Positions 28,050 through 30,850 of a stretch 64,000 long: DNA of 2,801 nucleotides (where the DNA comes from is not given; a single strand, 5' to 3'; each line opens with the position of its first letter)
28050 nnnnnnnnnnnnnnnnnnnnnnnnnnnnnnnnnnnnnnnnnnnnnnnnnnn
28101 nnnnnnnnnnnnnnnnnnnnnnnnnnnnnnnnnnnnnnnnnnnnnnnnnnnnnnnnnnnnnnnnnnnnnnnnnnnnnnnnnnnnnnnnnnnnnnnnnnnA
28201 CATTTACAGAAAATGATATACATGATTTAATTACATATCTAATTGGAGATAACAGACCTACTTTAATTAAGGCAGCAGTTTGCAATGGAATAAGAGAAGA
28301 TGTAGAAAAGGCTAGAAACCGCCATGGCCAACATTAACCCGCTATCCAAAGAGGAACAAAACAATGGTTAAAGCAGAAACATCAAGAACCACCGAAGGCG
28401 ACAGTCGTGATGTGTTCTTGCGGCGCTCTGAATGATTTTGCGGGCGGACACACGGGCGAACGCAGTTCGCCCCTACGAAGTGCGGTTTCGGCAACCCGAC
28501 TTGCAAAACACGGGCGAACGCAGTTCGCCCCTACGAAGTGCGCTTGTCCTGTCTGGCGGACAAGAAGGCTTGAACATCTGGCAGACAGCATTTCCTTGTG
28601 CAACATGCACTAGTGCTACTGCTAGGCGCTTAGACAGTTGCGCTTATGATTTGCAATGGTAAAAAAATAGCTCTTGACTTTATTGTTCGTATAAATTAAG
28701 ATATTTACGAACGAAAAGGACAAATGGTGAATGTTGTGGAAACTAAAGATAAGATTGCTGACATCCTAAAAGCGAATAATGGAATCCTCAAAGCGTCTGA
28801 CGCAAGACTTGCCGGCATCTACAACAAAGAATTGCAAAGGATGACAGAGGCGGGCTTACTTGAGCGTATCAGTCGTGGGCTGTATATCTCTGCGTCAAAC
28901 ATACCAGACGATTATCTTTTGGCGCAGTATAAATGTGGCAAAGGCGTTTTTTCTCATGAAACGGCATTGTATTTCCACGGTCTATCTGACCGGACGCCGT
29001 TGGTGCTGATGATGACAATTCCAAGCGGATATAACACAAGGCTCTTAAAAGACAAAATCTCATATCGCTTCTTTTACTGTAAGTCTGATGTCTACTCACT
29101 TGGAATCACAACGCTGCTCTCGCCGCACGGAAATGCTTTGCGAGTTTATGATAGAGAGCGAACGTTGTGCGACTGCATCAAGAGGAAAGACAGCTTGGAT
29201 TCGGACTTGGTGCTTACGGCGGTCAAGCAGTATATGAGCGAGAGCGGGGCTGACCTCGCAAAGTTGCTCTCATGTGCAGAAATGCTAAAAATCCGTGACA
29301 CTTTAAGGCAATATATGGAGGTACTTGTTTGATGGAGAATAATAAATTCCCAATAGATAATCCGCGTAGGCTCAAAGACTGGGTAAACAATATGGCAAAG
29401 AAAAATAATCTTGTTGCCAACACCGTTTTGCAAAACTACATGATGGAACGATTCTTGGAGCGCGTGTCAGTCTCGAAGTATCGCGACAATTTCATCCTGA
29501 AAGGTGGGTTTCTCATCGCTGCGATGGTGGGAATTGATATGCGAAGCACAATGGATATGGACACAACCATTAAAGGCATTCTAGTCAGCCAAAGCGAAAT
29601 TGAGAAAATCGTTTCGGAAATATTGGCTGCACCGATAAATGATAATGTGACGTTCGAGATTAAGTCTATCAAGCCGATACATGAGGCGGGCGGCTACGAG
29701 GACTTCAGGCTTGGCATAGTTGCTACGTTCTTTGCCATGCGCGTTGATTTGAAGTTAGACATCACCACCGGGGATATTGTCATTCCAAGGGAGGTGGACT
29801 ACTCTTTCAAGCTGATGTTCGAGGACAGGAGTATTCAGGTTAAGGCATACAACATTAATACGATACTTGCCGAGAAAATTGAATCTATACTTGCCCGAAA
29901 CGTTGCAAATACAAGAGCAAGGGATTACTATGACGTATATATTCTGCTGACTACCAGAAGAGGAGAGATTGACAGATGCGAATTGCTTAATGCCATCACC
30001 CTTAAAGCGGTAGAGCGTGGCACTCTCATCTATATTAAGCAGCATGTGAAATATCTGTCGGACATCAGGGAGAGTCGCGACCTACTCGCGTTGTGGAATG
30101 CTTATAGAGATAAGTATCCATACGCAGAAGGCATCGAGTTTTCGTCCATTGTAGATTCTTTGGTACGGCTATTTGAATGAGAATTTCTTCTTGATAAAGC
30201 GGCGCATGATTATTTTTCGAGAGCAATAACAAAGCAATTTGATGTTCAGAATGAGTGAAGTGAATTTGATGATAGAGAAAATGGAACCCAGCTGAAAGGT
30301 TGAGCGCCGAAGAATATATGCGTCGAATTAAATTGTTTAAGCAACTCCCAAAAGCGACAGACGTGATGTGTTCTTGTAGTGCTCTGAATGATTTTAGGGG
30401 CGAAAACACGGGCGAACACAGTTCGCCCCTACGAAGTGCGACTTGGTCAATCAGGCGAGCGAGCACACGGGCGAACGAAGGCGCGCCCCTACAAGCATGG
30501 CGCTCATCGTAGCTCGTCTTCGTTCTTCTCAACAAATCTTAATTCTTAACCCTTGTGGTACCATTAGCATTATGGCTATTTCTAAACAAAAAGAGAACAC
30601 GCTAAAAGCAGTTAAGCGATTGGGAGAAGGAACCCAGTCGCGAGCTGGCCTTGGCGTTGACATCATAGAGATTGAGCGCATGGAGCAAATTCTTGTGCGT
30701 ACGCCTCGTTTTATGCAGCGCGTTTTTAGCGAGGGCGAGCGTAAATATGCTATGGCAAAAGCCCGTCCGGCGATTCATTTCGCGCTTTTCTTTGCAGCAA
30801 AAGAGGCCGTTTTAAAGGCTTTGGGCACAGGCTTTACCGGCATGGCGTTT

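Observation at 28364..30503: AbiEi/AbiEii module is a discrete cassette bracketed by about 150-bp direct repeats and inserted into a paralog of the neighbouring gene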

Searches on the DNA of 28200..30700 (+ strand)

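Call 28: search_rna_families(source=window, start=28200, end=30700, threshold=evalue, max_evalue=1)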
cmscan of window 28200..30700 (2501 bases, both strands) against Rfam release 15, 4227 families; matches with E-value up to 1: 1.
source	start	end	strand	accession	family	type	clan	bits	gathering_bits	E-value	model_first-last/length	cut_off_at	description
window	29756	29804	-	RF01014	mir-1306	Gene; miRNA;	-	21.4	70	0.22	1-72/72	no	mir-1306 microRNA precursor family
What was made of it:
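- Tried and rejected: Rfam found nothing in 28200-30700 apart from a chance miRNA hit at E 0.22 (call 28).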

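Call 54: search_dna_similar(query=window:28340-30572:+, collection=plasmids, mode=distant, max_rows=10)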
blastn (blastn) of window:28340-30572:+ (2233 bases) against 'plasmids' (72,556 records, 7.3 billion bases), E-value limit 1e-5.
Records with a match: 3; places in all: 3; records where one place covers at least 80% of the query: 0.
Best place of each record, by identity: 60-80% 3.
By first word of the organism name: Leptotrichia 2; Subdoligranulum 1.
By predicted mobility (MOB-suite, as given by PLSDB): non-mobilizable 3.
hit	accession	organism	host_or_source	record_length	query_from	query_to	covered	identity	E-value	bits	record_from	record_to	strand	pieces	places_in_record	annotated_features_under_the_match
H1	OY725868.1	Subdoligranulum variabile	-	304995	1423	1606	8%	69.2%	2e-8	71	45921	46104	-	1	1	record has no annotation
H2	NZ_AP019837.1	Leptotrichia wadei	-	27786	1134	1246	5%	77.9%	5e-15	92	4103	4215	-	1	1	nucleotidyl transferase AbiEii/AbiGii toxin family protein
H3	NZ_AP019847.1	Leptotrichia hongkongensis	-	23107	1134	1246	5%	77.9%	5e-15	92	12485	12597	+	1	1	nucleotidyl transferase AbiEii/AbiGii toxin family protein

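Call 55: search_dna_similar(query=window:28340-30572:+, collection=phages, mode=distant, max_rows=10)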
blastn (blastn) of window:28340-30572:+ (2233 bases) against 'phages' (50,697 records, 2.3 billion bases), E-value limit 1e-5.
Records with a match: 1; places in all: 1; records where one place covers at least 80% of the query: 0.
Best place of each record, by identity: 60-80% 1.
By first word of the organism name: Bacteriophage 1.
By host as written in the record: - 1.
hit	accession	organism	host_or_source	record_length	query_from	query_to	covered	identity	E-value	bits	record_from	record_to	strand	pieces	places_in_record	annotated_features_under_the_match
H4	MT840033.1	Bacteriophage sp.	human fecal samples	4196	1086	1237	7%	75.8%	1e-17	100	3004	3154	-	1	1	record has no annotation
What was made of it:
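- Tried and rejected: Only short AbiEii-internal matches (calls 54, 55).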

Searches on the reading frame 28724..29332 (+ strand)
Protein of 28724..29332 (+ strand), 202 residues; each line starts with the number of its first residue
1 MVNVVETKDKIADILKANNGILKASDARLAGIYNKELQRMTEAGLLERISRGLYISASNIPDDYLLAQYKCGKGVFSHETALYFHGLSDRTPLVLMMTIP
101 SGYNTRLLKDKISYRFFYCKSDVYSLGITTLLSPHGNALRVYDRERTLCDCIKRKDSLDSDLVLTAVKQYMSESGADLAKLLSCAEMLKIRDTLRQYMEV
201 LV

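Call 11: search_protein_families(library=pfam, proteins=[window:28724-29332:+], max_evalue=0.01)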
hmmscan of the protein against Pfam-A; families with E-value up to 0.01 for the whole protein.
window:28724-29332:+ (202 aa): 1 family
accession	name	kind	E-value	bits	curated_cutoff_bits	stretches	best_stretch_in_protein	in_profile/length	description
PF13338.12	AbiEi_4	-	1.1e-08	35.5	25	1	10-55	2-47/49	Transcriptional regulator, AbiEi antitoxin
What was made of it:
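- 28724..29332 (+): abiEi, 202 aa: antitoxin and transcriptional regulator. Pfam AbiEi_4, E 1e-8 (call 11).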

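Call 12: search_protein_families(library=padloc, proteins=[window:28724-29332:+], max_evalue=0.01)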
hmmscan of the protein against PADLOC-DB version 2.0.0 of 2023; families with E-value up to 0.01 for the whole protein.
window:28724-29332:+ (202 aa): 35 families (the best 25 are shown)
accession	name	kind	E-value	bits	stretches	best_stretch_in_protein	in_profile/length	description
PDLC02225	AbiEi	-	4e-67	223.8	1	6-202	5-195/198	AbiEi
PDLC02265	AbiEi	-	3.1e-38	129.5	1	7-202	3-198/198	AbiEi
PDLC02283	AbiEi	-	1.5e-30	104.5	1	7-201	5-200/201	AbiEi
PDLC02262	AbiEi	-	6.9e-28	95.6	1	5-202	12-206/206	AbiEi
PDLC02248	AbiEi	-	1.4e-27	94.7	1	7-200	3-196/198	AbiEi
PDLC02263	AbiEi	-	2e-26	91.3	1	7-201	49-244/244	AbiEi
PDLC02245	AbiEi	-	1.1e-24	85.1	1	15-202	6-194/194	AbiEi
PDLC02275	AbiEi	-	1.6e-23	81.7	1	11-202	2-184/184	AbiEi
PDLC02239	AbiEi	-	5.7e-21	73.1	1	23-201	13-193/195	AbiEi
PDLC02228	AbiEi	-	1.2e-19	68.5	1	6-174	25-181/216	AbiEi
PDLC02249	AbiEi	-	6.9e-18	63.1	1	7-181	4-169/184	AbiEi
PDLC02238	AbiEi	-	9.2e-18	62.7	1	36-198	17-175/180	AbiEi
PDLC02260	AbiEi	-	2.9e-17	60.7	1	8-106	4-106/131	AbiEi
PDLC02253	AbiEi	-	5.3e-16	56.7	1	8-106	4-102/112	AbiEi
PDLC02267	AbiEi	-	2.7e-15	54.5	1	34-156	38-156/252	AbiEi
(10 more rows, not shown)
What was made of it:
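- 28724..29332 (+): PADLOC AbiEi, E 4e-67, full length (call 12).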

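Call 14: find_encoding_contigs(protein=window:28724-29332:+, flank=10000, max_places=10)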
Protein window:28724-29332:+ (202 aa): no gene with exactly this product is on record in the collection.

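Call 61: search_protein_families(library=ncbifam, proteins=[window:28724-29332:+], max_evalue=0.01)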
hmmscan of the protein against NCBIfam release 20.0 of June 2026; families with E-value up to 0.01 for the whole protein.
window:28724-29332:+ (202 aa): 1 family
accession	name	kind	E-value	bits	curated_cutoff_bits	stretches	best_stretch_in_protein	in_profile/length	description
NF047376.1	TAA_AbiEi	equivalog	0.0021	17.8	150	1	33-62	38-67/172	type IV toxin-antitoxin system AbiEi family antitoxin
